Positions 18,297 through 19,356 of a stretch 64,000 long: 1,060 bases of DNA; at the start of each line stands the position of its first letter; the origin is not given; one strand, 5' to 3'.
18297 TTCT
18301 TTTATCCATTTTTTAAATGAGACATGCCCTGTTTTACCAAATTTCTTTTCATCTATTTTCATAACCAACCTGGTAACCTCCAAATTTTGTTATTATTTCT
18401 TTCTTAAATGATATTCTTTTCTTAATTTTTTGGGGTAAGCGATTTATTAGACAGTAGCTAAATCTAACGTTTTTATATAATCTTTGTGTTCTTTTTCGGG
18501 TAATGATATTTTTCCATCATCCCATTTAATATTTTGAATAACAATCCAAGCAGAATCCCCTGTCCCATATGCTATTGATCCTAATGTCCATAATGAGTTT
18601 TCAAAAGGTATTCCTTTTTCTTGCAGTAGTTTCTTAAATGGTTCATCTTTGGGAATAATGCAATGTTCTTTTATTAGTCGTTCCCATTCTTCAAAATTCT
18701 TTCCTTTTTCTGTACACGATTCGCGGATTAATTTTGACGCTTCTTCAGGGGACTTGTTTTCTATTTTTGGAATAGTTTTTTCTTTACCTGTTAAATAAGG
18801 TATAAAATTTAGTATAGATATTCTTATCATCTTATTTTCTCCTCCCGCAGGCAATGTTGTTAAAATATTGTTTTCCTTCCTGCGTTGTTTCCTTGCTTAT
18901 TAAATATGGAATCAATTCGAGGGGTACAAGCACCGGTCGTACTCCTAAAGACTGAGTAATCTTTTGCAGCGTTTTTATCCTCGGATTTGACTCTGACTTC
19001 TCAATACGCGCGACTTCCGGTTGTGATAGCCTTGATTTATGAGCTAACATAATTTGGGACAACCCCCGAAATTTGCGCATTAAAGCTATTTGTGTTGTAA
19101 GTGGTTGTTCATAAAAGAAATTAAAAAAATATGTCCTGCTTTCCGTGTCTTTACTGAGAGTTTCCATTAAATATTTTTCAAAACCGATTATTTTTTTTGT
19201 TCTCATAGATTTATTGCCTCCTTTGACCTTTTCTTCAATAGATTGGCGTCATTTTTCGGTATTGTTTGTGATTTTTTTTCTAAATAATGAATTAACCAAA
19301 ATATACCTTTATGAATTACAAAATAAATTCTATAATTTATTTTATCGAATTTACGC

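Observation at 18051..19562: HigB/HigA followed by an uncharacterised 127-aa protein plus XRE regulator, a possible second TA-like pair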

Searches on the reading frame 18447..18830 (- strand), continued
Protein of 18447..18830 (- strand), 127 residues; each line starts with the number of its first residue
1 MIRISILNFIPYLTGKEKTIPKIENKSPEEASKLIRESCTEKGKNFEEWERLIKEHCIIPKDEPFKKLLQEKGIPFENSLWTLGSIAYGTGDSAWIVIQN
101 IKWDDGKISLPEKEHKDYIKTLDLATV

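Call 66: find_related_loci(query=A3, collection=metagenome_contigs, flank=3000)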
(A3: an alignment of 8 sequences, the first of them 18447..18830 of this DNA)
Query A3 (127 aa) in metagenome_contigs; peptide patterns used: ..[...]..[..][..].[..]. (x = any residue, [..] = any of these).
28 stretches matched a pattern; 19 encode a relative of the query (tblastn E <= 1e-3); 19 distinct loci.
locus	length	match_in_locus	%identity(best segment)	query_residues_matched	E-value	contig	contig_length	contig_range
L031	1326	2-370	85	5-127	9e-74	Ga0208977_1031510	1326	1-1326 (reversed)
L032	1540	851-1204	53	1-119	9e-44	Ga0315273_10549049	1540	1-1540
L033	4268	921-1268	48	2-118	8e-37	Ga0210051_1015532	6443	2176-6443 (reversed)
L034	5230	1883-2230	48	2-118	9e-37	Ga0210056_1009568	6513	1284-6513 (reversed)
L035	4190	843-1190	48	2-118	8e-37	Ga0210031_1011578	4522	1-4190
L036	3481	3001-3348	48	2-118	8e-37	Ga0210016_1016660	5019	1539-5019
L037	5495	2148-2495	48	2-118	9e-37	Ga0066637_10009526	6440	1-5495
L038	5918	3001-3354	42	1-119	1e-33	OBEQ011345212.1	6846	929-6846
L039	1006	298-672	45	1-127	1e-33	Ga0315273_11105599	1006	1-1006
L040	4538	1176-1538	43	1-122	2e-32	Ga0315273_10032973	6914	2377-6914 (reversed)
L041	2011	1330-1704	42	1-127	2e-31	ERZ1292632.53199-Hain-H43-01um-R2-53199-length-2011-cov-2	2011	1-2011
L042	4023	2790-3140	43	1-118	1e-30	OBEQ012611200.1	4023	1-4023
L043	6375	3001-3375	41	1-127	2e-29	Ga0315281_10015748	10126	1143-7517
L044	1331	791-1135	38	4-119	1e-29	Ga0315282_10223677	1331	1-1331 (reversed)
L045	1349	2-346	39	4-119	2e-28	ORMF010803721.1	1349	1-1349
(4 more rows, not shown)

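Call 67: find_related_loci(query=A3, collection=viral_contigs, flank=3000)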
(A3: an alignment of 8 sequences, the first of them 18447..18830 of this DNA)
Query A3 (127 aa) in viral_contigs; peptide patterns used: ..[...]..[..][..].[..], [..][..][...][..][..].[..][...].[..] (x = any residue, [..] = any of these).
95 stretches matched a pattern, but none encodes a relative of the query by tblastn (E <= 1e-3).

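Call 78: search_dna_similar(query=window:18447-18830:-, collection=plasmids, mode=protein, max_evalue=0.01)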
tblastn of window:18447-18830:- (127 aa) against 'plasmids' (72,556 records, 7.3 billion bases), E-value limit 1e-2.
No match.

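Call 79: search_dna_similar(query=window:18447-18830:-, collection=phages, mode=protein, max_evalue=0.01)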
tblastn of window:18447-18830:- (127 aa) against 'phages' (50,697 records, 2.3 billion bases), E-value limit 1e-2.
No match.

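Call 88: search_protein_families(library=pfam, alignment_id=A2, max_evalue=0.1)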
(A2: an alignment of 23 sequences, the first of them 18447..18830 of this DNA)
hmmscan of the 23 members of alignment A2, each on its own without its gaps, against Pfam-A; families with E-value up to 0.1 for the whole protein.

A. member 1, window:18447-18830:- (127 aa): 0 families

B. families by the number of members that match (of 23 scanned): 7 families
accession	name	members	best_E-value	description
PF21852.1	DUF6911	1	0.015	Family of unknown function (DUF6911)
PF15595.11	Imm51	1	0.016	Immunity protein 51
PF13353.11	Fer4_12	1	0.018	4Fe-4S single cluster domain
PF06985.17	HET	1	0.032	Heterokaryon incompatibility protein (HET)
PF00403.32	HMA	1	0.034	Heavy-metal-associated domain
PF08774.17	VRR_NUC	1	0.039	VRR-NUC domain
PF24173.1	TPR_TTI1_N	1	0.071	TTI1 N-terminal TPR domain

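Call 89: search_protein_families(library=padloc, alignment_id=A2, max_evalue=0.1)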
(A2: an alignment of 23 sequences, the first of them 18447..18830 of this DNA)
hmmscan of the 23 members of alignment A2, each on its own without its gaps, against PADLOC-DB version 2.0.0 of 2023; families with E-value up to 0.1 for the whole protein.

A. member 1, window:18447-18830:- (127 aa): 0 families

B. families by the number of members that match (of 23 scanned): 4 families
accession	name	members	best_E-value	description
PDLC01831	CARF2--CARF_HEPN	1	0.00052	-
PDLC02828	DpdD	1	0.0011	DpdD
PDLC01181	CARF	1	0.002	Csx1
PDLC02227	AbiEi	1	0.027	AbiEi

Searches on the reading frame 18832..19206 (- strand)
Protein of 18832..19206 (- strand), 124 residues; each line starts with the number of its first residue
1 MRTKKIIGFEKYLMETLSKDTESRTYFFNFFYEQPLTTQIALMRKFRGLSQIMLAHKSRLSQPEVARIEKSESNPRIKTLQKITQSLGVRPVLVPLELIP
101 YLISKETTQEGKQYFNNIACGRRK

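Call 3: search_protein_families(library=pfam, proteins=[window:18832-19206:-], max_evalue=1)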
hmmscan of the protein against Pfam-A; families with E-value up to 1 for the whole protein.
window:18832-19206:- (124 aa): 5 families
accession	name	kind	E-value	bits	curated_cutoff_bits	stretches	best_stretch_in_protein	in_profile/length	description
PF01381.28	HTH_3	-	2.2e-10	40.8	23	1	42-91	3-52/55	Helix-turn-helix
PF13560.12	HTH_31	-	0.0012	19.5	27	1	38-94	4-61/64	Helix-turn-helix domain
PF21716.3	dnstrm_HI1420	-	0.0016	18.7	27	1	36-90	33-85/90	Probable addiction module antidote protein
PF13443.12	HTH_26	-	0.0043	17.7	22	1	47-91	9-54/63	Cro/C1-type HTH DNA-binding domain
PF12844.13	HTH_19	-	0.0054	17.1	30.2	1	40-91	4-55/64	Helix-turn-helix domain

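Call 4: search_protein_families(library=ncbifam, proteins=[window:18832-19206:-], max_evalue=1)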
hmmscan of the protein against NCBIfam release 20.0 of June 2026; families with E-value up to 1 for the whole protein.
window:18832-19206:- (124 aa): 15 families
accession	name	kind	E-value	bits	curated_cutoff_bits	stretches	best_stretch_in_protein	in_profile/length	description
NF041951.1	phage_RstR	subfamily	1.7e-07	31.5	80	1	37-89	4-56/108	RstR family transcriptional repressor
TIGR03070.1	couple_hipB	subfamily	2.6e-07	30.5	71.65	1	38-89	5-56/58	type II toxin-antitoxin system Y4mF family antitoxin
NF006015.0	PRK08154.1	subfamily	1.7e-06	27.5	204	1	34-90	29-85/314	anaerobic benzoate catabolism transcriptional regulator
NF007408.0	PRK09943.1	equivalog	0.00011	21.8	211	1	38-87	10-59/185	HTH-type transcriptional regulator PuuR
NF007271.0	PRK09726.1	equivalog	0.00015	21.7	79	1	35-93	12-70/88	type II toxin-antitoxin system antitoxin HipB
NF046032.1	TransRegSlrRBacil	equivalog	0.00097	19.3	250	1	40-90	6-57/149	HTH-type transcriptional regulator SlrR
TIGR02684.1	dnstrm_HI1420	hypoth_equivalog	0.0011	19.2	53.7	1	14-90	8-85/89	addiction module antidote protein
TIGR00270.2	TIGR00270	equivalog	0.0048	16.7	110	1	40-90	80-130/159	multiprotein bridging factor aMBF1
NF010465.0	PRK13890.1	equivalog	0.0064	16.6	96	1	32-89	2-59/121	conjugal transfer protein TrbA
NF007257.0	PRK09706.1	subfamily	0.014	15.3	101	1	35-91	5-61/135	transcriptional repressor DicA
TIGR02612.1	mob_myst_A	hypoth_equivalog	0.021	14.7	122.6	1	34-101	24-95/150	mobile mystery protein A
NF038139.1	Reg_Aceta_RamB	equivalog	0.022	13.4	700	1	40-90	7-57/465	acetate metabolism transcriptional regulator RamB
NF052239.1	antitox_spr1629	equivalog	0.033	13.3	335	1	39-90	6-57/377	spr1629 family repressor/antitoxin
NF006071.0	PRK08215.1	equivalog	0.072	12.7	372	1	39-72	216-249/258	RNA polymerase sporulation sigma factor SigG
NF058600.1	TransRegSco1979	equivalog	0.17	10.9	350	1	36-90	9-63/280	Sco1979 family transcriptional regulator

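Call 6: search_protein_families(library=padloc, proteins=[window:18832-19206:-], max_evalue=1)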
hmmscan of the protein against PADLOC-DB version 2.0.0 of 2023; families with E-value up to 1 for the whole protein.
window:18832-19206:- (124 aa): 18 families
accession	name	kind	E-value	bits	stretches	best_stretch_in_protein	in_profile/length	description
PDLC02926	HTH_VI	-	8.6e-10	36.8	1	37-90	3-56/92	-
PDLC03951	RmrA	-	7.5e-06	23.2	1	39-91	12-64/400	-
PDLC03949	RmrA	-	1.1e-05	22.5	1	38-90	5-57/363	-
PDLC03665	Control_protein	-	2.1e-05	22.7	1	43-91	16-65/77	control protein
PDLC03954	RmrA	-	5.6e-05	20.2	1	39-92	14-67/380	-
PDLC03668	Control_protein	-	0.00017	20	1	41-94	14-67/79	control protein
PDLC03946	RmrA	-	0.00053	16.8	1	39-88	6-55/357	-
PDLC04142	capH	-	0.00068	18.7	1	40-109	11-72/103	capH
PDLC04760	PDC-M64C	-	0.00068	18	1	35-91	26-82/93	-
PDLC03948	RmrA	-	0.00091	16.2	1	43-89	16-62/397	-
PDLC03955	RmrA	-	0.0018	15.6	1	38-89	23-74/371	-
PDLC03944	RmrA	-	0.0018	15.4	1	42-88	13-59/384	-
PDLC03956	RmrA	-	0.0039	14.3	1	42-91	15-65/399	-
PDLC03953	RmrA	-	0.0057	13.9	1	39-89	9-59/373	-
PDLC03945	RmrA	-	0.011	12.9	1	39-89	6-56/394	-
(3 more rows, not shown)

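Call 7: search_protein_families(library=phrogs, proteins=[window:18832-19206:-], max_evalue=1)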
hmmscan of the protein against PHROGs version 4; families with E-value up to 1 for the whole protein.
window:18832-19206:- (124 aa): 21 families
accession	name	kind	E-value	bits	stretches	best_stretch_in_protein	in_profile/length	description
phrog_1373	-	transcription regulation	3.4e-08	34.6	1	32-96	60-124/166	transcriptional regulator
phrog_7241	-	transcription regulation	1.5e-07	32.5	1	39-91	65-117/122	transcriptional regulator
phrog_38027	-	transcription regulation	3.6e-07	31.3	1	21-91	55-124/143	transcriptional repressor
phrog_5823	-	transcription regulation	4.5e-06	27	1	36-89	7-61/404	transcriptional regulator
phrog_2439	-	transcription regulation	5.4e-06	26.5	1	39-91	11-63/367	transcriptional regulator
phrog_8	-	transcription regulation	5.2e-05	23.8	1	41-89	82-130/346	transcriptional regulator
phrog_4268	-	transcription regulation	6.9e-05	24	1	35-90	35-88/96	transcriptional repressor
phrog_29047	-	unknown function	9.9e-05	23.3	1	30-95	87-151/159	-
phrog_2339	-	DNA, RNA and nucleotide metabolism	0.0018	19.3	1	35-89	25-80/98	HTH DNA binding protein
phrog_2967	-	transcription regulation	0.002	18.7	1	34-91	9-66/225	transcriptional regulator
phrog_6831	-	transcription regulation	0.003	18.5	1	47-84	17-55/68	transcriptional regulator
phrog_2328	-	transcription regulation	0.0066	17.2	1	36-91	16-71/128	transcriptional repressor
phrog_9908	-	DNA, RNA and nucleotide metabolism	0.012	15.7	1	36-90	14-68/282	DNA binding protein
phrog_3949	-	transcription regulation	0.029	15.4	1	51-90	29-68/161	transcriptional repressor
phrog_4583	-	transcription regulation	0.03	15.4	1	44-92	19-67/81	transcriptional repressor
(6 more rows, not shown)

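Call 46: search_solved_structures(query=window:18832-19206:-, max_evalue=0.1)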
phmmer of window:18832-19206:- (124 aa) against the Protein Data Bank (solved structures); distinct sequences matched with E-value up to 0.1: 19.
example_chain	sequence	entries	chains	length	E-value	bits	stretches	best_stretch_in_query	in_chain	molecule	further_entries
6af3_B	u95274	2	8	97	1.7e-06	31.5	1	38-97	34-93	HigA antitoxin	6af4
3kxa_A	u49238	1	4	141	4.4e-05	26.9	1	43-94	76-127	Putative uncharacterized protein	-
4f8d_A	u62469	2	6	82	0.0011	22.5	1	39-95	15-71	Regulatory protein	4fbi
1y9q_A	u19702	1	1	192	0.0011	22.4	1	31-87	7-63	transcriptional regulator, HTH_3 family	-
4ia8_A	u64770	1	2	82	0.0015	22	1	39-95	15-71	Regulatory protein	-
4i6t_A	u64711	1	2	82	0.0021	21.5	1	39-95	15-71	Regulatory protein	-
3clc_A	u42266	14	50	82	0.0021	21.5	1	39-95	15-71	Regulatory protein | R-M CONTROLLER PROTEIN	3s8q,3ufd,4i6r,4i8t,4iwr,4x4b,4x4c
4fn3_A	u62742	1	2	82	0.0029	21.1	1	39-95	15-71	Regulatory protein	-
4i6u_A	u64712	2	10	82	0.0029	21.1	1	39-95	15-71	Regulatory protein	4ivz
3g5g_A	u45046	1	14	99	0.003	21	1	36-95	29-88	Regulatory protein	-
3fya_A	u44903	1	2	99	0.0057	20.1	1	36-95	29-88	Regulatory protein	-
8bny_A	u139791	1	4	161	0.0075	19.8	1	39-107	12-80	Immunity repressor protein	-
4z5h_A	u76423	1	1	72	0.025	18.1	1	33-90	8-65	Antitoxin HipB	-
2mez_A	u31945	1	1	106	0.031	17.8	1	42-97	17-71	Multiprotein Bridging Factor (MBP-like)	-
4yg1_A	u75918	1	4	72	0.034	17.6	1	31-90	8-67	Antitoxin HipB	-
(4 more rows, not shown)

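Call 57: find_homologous_proteins(query=window:18832-19206:-, max_evalue=0.00001)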
Query window:18832-19206:- (124 aa): 4 proteins with E <= 0.00001 among 8 candidates.
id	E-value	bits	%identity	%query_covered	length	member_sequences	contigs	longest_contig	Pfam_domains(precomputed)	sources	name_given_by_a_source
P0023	8.2e-74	263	100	100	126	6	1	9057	PF01381.29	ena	-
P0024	7.5e-66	237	88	100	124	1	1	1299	PF01381.29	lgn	-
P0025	1.0e-38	150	57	98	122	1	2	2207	PF01381.29,PF13560.13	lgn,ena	-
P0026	7.4e-38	147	56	98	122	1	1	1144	PF01381.29,PF13560.13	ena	-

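Call 58: find_encoding_contigs(protein=P0025, flank=3000, max_places=4)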
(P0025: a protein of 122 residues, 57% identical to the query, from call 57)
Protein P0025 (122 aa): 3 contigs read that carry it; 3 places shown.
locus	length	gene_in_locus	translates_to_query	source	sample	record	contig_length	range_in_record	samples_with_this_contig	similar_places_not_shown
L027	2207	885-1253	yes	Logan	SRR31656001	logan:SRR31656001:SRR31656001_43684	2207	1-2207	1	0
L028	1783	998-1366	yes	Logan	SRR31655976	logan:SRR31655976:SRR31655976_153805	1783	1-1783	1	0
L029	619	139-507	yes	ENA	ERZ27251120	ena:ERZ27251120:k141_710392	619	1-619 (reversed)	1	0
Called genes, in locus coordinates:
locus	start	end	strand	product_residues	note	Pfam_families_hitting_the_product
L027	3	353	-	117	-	?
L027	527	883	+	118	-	PF05973:Gp49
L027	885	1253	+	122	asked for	PF13560:HTH_31 (faint), PF01381:HTH_3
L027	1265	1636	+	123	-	-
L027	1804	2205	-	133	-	?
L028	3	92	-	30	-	?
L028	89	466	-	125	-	PF13560:HTH_31, PF01381:HTH_3 (weak)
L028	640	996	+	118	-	PF05973:Gp49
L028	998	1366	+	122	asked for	PF13560:HTH_31 (faint), PF01381:HTH_3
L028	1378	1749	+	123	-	-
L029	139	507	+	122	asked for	PF13560:HTH_31 (faint), PF01381:HTH_3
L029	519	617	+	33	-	?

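Call 59: find_encoding_contigs(protein=P0026, flank=3000, max_places=4)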
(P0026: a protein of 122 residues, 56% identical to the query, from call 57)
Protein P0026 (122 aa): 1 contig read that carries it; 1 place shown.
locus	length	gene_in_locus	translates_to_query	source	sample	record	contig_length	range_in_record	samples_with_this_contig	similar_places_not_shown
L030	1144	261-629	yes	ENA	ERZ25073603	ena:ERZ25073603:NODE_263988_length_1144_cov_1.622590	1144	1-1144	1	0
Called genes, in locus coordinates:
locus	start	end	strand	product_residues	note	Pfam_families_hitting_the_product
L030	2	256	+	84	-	?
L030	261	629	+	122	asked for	PF13560:HTH_31 (weak), PF01381:HTH_3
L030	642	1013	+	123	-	-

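Call 70: predict_structure(alignment_id=A5)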
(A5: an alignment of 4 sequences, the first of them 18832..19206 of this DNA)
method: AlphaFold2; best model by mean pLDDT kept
length: 124 residues; sequences in the alignment: 4
mean_pLDDT: 68.5   pTM: 0.55
mean pLDDT of the five models: 68.5, 55.1, 52.6, 52.4, 50.1
residues with pLDDT >= 90: 0; 70-90: 69; 50-70: 45; < 50: 10
segments of 3 or more residues with pLDDT < 50: 64-69
pLDDT, mean of each block of 10 residues (from residue 1): 63 82 77 75 74 67 49 63 69 75 73 64 49
secondary structure, 60 per line:
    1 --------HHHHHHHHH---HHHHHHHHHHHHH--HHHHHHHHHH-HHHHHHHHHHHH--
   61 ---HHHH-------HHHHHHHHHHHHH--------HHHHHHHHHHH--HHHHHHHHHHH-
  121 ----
elements in order: H9-17 H21-33 H36-45 H47-58 H64-67 H75-87 H96-106 H109-119
